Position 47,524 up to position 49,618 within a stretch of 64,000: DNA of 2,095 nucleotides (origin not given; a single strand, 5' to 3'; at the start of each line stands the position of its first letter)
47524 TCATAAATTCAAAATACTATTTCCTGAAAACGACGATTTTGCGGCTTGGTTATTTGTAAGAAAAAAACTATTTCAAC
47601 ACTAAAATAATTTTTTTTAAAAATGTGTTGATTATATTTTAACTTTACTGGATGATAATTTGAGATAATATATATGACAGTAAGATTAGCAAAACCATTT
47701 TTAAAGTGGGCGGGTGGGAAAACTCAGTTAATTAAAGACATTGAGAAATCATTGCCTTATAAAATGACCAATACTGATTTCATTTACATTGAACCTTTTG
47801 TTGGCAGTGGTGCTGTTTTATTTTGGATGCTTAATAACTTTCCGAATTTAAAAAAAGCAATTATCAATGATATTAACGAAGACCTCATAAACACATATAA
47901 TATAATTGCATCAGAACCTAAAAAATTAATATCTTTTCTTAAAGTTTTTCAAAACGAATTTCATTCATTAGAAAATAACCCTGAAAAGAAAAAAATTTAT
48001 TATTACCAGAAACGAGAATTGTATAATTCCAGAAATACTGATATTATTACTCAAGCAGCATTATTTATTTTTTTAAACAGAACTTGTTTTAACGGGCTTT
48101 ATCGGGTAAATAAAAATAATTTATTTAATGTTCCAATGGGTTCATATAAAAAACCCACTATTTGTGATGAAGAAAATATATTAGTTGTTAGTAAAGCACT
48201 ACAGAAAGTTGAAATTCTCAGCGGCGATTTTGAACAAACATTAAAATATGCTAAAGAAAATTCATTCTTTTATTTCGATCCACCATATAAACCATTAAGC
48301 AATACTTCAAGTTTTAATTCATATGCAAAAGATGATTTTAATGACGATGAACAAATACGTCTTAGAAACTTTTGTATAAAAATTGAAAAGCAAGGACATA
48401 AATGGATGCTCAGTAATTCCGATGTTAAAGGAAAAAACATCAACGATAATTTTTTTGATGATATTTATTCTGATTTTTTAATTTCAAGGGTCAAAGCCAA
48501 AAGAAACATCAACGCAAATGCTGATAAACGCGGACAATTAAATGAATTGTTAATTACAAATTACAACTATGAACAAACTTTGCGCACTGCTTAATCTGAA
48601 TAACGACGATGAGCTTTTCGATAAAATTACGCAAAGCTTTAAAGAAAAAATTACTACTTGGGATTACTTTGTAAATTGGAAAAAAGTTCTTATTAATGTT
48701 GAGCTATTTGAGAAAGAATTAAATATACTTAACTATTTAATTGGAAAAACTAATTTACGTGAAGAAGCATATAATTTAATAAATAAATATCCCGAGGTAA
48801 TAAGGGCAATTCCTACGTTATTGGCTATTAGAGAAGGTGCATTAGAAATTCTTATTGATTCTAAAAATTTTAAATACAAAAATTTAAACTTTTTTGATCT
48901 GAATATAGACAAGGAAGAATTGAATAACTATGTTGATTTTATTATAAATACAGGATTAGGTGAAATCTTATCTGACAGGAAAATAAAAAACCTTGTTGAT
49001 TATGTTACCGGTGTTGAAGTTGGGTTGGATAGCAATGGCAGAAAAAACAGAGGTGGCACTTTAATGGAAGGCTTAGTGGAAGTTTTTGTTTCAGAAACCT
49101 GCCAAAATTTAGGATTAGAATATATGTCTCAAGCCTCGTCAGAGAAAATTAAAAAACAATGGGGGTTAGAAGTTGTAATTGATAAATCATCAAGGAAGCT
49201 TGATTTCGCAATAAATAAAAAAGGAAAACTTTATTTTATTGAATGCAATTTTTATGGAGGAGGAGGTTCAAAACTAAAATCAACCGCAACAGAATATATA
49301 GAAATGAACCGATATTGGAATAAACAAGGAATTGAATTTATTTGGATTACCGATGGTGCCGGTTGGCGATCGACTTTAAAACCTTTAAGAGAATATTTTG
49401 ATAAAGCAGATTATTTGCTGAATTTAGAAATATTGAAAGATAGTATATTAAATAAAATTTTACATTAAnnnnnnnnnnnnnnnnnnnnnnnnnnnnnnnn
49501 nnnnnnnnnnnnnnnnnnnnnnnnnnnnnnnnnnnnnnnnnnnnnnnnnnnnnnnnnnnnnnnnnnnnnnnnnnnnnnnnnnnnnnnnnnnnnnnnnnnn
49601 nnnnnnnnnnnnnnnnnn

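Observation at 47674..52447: DpnII-type GATC restriction-modification cassette split open by three uncharacterised genes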

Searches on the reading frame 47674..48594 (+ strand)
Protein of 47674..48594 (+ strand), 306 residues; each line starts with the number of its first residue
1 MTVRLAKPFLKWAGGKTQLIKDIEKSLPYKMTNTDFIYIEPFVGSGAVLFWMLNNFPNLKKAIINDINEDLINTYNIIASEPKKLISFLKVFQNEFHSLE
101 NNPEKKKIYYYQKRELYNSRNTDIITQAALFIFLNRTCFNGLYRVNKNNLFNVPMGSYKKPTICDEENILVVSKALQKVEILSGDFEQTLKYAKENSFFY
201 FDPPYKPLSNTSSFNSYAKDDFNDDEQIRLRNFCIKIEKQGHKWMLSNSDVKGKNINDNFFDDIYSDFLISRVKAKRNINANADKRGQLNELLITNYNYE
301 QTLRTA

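Call 3: search_protein_families(library=pfam, proteins=[window:47674-48594:+], max_evalue=0.1)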
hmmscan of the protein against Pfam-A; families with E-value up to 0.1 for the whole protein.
window:47674-48594:+ (306 aa): 1 family
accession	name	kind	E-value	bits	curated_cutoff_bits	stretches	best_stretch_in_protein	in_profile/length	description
PF02086.21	MethyltransfD12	-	8.7e-65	219.4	22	1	12-279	1-253/253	D12 class N6 adenine-specific DNA methyltransferase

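Call 4: search_protein_families(library=ncbifam, proteins=[window:47674-48594:+], max_evalue=0.1)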
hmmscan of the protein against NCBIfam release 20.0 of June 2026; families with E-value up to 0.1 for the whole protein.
window:47674-48594:+ (306 aa): 2 families
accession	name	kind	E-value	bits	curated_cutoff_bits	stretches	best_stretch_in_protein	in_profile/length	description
TIGR00571.1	dam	subfamily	1.3e-89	300.5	114.85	1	7-296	2-267/267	Dam family site-specific DNA-(adenine-N6)-methyltransferase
NF008152.0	PRK10904.1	equivalog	8.8e-50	169.6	441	1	7-294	5-266/271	adenine-specific DNA-methyltransferase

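Call 5: search_protein_families(library=padloc, proteins=[window:47674-48594:+], max_evalue=0.1)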
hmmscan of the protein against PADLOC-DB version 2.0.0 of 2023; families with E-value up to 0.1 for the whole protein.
window:47674-48594:+ (306 aa): 17 families
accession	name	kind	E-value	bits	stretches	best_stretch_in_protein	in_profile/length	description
PDLC03294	MTase_II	-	1.1e-96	321.6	1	6-297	4-271/272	Type II methyltransferase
PDLC03735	oMTase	-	1.9e-94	314.3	1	4-298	5-283/284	orphan methyltransferase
PDLC03729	oMTase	-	1e-64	216.7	1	6-294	4-266/275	orphan methyltransferase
PDLC03266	MTase_II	-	2.5e-55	186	1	4-294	12-281/285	Type II methyltransferase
PDLC03261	MTase_II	-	5.6e-55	184.8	1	5-286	23-277/643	Type II methyltransferase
PDLC03247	MTase_II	-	3.4e-30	103.2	1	8-301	4-269/282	Type II methyltransferase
PDLC03264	MTase_II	-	1.7e-25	87.9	1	5-298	10-284/306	Type II methyltransferase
PDLC03344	MTase_II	-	1.1e-21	75.3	1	7-172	4-154/154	Type II methyltransferase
PDLC03349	MTase_II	-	1.4e-17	61.8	2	7-89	6-82/374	Type II methyltransferase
PDLC03302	MTase_II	-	1.4e-17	61.7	1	9-282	362-612/626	Type II methyltransferase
PDLC03287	MTase_II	-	1.6e-17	61.6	1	7-299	364-643/646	Type II methyltransferase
PDLC03717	oMTase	-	4.4e-16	57.1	1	7-303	3-272/285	orphan methyltransferase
PDLC04018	PD-Lambda-5_B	-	1.1e-14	52.5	1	10-297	8-271/291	-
PDLC03253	MTase_II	-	5.5e-14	50.5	1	6-207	3-182/253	Type II methyltransferase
PDLC03244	MTase_II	-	2.9e-12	44.3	1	9-231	30-234/295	Type II methyltransferase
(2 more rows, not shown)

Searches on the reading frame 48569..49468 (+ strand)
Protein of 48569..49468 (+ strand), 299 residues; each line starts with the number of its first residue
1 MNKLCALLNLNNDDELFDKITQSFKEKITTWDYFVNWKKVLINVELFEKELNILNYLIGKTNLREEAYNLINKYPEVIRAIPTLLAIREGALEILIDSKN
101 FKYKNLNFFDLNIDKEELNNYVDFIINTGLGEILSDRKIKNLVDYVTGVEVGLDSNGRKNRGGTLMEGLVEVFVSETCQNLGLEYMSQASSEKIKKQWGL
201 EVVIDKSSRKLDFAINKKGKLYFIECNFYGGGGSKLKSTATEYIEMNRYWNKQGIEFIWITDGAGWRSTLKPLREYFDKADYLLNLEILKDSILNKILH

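Call 3: search_protein_families(library=pfam, proteins=[window:48569-49468:+], max_evalue=0.1)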
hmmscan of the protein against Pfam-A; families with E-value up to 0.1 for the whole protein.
window:48569-49468:+ (299 aa): 1 family
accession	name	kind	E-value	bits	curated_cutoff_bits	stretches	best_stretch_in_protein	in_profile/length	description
PF04556.18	DpnII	-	6e-97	324.7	23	1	17-296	2-278/278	DpnII restriction endonuclease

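Call 4: search_protein_families(library=ncbifam, proteins=[window:48569-49468:+], max_evalue=0.1)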
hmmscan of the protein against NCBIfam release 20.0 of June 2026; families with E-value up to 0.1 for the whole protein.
window:48569-49468:+ (299 aa): 0 families

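Call 5: search_protein_families(library=padloc, proteins=[window:48569-49468:+], max_evalue=0.1)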
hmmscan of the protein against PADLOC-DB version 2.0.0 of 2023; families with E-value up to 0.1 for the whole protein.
window:48569-49468:+ (299 aa): 2 families
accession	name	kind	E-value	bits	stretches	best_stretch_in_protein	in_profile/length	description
PDLC03548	REase_II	-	3.9e-96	319.8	1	14-298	4-288/290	Type II restriction enzyme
PDLC03569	REase_II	-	7.5e-53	177.7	1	99-298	3-204/205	Type II restriction enzyme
